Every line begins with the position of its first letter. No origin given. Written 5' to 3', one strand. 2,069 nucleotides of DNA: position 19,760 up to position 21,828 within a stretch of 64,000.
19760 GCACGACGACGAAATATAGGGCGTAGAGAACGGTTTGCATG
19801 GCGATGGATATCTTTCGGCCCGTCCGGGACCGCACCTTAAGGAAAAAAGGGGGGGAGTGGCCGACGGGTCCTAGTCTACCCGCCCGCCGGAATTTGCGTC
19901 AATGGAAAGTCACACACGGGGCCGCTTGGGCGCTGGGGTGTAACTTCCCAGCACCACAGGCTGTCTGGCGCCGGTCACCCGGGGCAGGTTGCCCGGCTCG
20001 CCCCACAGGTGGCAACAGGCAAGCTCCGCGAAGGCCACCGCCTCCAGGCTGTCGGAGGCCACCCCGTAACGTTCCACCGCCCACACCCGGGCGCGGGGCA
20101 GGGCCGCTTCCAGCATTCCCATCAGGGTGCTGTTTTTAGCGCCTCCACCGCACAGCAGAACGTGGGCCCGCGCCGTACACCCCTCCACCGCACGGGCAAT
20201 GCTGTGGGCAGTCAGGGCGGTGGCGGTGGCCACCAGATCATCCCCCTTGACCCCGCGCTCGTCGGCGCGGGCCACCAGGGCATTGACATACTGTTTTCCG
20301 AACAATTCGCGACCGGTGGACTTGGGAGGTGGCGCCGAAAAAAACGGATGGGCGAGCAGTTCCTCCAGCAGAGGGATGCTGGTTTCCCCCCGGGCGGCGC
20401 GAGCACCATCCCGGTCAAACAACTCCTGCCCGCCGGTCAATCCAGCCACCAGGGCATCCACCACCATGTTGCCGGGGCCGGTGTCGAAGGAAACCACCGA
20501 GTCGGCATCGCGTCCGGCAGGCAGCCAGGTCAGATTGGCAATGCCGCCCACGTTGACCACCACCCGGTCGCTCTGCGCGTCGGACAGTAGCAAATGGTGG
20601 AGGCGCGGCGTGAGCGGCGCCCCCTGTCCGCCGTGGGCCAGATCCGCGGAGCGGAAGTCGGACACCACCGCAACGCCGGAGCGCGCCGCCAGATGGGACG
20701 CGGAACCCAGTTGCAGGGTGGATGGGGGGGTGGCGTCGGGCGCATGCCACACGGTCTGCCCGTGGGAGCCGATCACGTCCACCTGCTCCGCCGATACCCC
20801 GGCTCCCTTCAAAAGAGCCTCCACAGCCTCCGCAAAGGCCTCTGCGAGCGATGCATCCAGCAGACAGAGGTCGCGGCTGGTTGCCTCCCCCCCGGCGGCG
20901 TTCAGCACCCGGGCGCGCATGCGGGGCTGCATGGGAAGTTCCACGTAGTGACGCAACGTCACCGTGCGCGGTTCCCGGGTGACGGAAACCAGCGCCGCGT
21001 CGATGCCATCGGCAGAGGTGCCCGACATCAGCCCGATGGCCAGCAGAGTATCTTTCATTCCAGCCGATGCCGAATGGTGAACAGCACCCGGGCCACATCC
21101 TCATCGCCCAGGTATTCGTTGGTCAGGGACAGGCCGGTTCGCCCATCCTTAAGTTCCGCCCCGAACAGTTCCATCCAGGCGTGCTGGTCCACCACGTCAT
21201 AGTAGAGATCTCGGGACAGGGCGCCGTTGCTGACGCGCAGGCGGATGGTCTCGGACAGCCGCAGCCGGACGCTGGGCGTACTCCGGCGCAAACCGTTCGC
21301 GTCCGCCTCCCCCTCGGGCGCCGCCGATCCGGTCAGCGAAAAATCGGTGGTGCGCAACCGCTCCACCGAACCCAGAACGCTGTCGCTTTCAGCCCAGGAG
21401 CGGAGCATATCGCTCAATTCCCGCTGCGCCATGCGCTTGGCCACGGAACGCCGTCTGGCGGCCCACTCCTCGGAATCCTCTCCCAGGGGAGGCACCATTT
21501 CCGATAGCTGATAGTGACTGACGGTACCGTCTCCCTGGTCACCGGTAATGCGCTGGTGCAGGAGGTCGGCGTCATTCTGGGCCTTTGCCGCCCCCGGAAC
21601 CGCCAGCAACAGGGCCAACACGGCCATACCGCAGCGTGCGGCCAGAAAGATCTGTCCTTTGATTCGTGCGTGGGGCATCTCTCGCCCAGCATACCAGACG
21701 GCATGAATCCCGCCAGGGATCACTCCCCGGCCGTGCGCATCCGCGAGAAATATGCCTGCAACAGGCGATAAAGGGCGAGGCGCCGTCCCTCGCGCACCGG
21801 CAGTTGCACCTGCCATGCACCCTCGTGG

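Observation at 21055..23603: Cytoplasmic ExeA/GspA-like AAA+ ATPase fused to a double zinc ribbon, followed by a signal-anchored partner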

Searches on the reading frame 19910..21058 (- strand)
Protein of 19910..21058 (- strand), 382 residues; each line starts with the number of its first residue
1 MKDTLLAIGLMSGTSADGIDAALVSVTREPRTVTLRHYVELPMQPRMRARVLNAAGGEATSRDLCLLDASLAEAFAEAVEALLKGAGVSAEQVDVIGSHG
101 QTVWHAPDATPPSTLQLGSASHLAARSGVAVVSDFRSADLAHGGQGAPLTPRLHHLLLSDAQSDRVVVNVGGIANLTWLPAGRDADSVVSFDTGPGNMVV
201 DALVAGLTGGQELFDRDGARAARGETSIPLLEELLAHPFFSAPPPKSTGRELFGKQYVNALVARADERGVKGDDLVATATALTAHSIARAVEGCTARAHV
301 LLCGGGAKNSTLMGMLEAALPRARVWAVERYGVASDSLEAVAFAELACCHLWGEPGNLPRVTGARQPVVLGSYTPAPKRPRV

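Call 3: search_protein_families(library=pfam, proteins=[window:19910-21058:-], max_evalue=0.1)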
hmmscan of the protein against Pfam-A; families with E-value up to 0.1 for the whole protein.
window:19910-21058:- (382 aa): 1 family
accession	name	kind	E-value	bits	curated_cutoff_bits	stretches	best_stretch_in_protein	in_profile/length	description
PF03702.20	AnmK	-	1.7e-113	379.9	24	1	7-375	3-366/367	Anhydro-N-acetylmuramic acid kinase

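Call 4: search_protein_families(library=ncbifam, proteins=[window:19910-21058:-], max_evalue=0.1)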
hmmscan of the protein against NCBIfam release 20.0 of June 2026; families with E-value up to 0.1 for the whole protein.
window:19910-21058:- (382 aa): 17 families
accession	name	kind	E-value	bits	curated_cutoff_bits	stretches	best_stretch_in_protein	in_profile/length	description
NF007148.0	PRK09585.3-2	equivalog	1.8e-127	425.3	387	1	2-376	6-385/386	anhydro-N-acetylmuramic acid kinase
NF007139.0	PRK09585.1-3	equivalog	4e-114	381.6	367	1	6-375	5-369/370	anhydro-N-acetylmuramic acid kinase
NF007151.0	PRK09585.3-6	equivalog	2.9e-110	368.7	599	1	2-372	10-393/396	anhydro-N-acetylmuramic acid kinase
NF007146.0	PRK09585.2-6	equivalog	4.5e-101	338.4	440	1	7-377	3-369/391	anhydro-N-acetylmuramic acid kinase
NF007138.0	PRK09585.1-1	equivalog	1.6e-100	336.9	588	1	8-376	7-367/370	anhydro-N-acetylmuramic acid kinase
NF007143.0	PRK09585.2-2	equivalog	1.1e-97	327.2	533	1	7-372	3-377/382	anhydro-N-acetylmuramic acid kinase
NF007142.0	PRK09585.2-1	equivalog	1.3e-96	323.8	435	1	5-376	4-382/384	anhydro-N-acetylmuramic acid kinase AnmK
NF007141.0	PRK09585.1-5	equivalog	9.4e-88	294.5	352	1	5-373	4-364/370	anhydro-N-acetylmuramic acid kinase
NF007149.0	PRK09585.3-4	equivalog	1.4e-79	267.8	616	1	4-359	16-382/399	anhydro-N-acetylmuramic acid kinase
NF007145.0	PRK09585.2-5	equivalog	1.8e-78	264.5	514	1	7-372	3-374/379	anhydro-N-acetylmuramic acid kinase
NF007150.0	PRK09585.3-5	equivalog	3.3e-77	260.1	585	1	8-375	6-384/393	anhydro-N-acetylmuramic acid kinase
NF007147.0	PRK09585.3-1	equivalog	9.8e-75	251.9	822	1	7-379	3-367/393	anhydro-N-acetylmuramic acid kinase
NF007140.0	PRK09585.1-4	equivalog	1.3e-70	238.5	605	1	7-375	16-381/382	anhydro-N-acetylmuramic acid kinase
NF007144.0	PRK09585.2-3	equivalog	1.6e-55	188.7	436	1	6-369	7-351/358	anhydro-N-acetylmuramic acid kinase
TIGR00241.1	CoA_E_activ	domain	0.005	16.4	125.4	1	267-321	174-228/248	acyl-CoA dehydratase activase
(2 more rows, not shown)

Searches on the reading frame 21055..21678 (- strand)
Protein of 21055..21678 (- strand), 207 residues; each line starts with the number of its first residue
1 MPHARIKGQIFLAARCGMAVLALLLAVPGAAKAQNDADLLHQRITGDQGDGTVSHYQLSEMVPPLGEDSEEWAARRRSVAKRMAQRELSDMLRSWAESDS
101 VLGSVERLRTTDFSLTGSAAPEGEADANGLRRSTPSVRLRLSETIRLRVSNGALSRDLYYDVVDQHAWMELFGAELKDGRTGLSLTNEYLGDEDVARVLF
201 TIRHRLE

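Call 3: search_protein_families(library=pfam, proteins=[window:21055-21678:-], max_evalue=0.1)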
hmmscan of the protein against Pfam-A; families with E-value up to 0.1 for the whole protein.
window:21055-21678:- (207 aa): 0 families

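Call 4: search_protein_families(library=ncbifam, proteins=[window:21055-21678:-], max_evalue=0.1)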
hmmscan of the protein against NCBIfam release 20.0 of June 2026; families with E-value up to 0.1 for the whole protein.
window:21055-21678:- (207 aa): 0 families

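Call 23: find_homologous_proteins(query=A3)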
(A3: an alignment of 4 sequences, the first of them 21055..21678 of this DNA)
Query A3 (4 sequences) (207 aa, profile of the alignment): 6 proteins with E <= 0.001 among 8000 candidates.
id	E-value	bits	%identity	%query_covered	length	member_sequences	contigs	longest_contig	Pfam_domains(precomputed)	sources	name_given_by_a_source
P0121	2.1e-86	307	38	83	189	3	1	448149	-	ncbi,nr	ncbi:MAG: hypothetical protein HZA24_01400 [Nitrospirae bacterium]|nr:hypothetical protein [Nitrospi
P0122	1.5e-85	304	33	93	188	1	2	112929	-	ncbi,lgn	ncbi:MAG: hypothetical protein ACE5FN_00645 [Leptospirillia bacterium]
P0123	7.9e-81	288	45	87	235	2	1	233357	-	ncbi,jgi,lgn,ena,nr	ncbi:MAG: hypothetical protein OEW11_06200 [Nitrospirota bacterium]|nr:hypothetical protein [Nitrosp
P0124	9.6e-76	272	100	92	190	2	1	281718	-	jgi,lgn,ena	-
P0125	4.9e-61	224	36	83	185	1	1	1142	-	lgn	-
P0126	2.4e-50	189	35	100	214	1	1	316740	-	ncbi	-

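Call 24: find_encoding_contigs(protein=P0126, flank=6000, max_places=1)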
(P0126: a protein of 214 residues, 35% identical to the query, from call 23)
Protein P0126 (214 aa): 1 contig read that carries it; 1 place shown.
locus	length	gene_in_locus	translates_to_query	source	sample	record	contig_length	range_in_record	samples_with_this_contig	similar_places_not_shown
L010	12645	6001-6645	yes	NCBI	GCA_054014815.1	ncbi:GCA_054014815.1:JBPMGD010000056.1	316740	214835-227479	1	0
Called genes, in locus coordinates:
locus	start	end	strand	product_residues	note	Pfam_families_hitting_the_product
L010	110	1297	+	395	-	PF13237:Fer4_10, PF14697:Fer4_21 (faint), PF12838:Fer4_7 (weak), PF13183:Fer4_8, PF13187:Fer4_9, PF02754:CCG (weak)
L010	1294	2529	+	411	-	PF07992:Pyr_redox_2, PF13454:NAD_binding_9 (faint), PF00070:Pyr_redox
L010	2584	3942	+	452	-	PF04187:Cofac_haem_bdg, PF00595:PDZ, PF13180:PDZ_2, PF17820:PDZ_6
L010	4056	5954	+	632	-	-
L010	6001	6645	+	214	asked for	-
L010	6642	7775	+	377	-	PF03702:AnmK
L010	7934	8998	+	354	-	PF02163:Peptidase_M50, PF13180:PDZ_2, PF00595:PDZ (faint), PF17820:PDZ_6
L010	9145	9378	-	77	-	PF09723:Zn_ribbon_8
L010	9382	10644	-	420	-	PF00155:Aminotran_1_2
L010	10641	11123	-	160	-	PF01467:CTP_transf_like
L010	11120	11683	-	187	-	PF03602:Cons_hypoth95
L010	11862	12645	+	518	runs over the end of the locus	PF00939:Na_sulph_symp, PF03600:CitMHS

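Call 31: search_protein_families(library=padloc, proteins=[window:21055-21678:-], max_evalue=0.1)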
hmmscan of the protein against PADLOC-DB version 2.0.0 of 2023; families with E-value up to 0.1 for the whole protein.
window:21055-21678:- (207 aa): 0 families

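Call 82: search_solved_structures(query=A3, max_evalue=1)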
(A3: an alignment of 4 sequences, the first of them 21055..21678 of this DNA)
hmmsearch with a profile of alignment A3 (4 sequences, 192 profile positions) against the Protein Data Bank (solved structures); distinct sequences matched with E-value up to 1: 0.
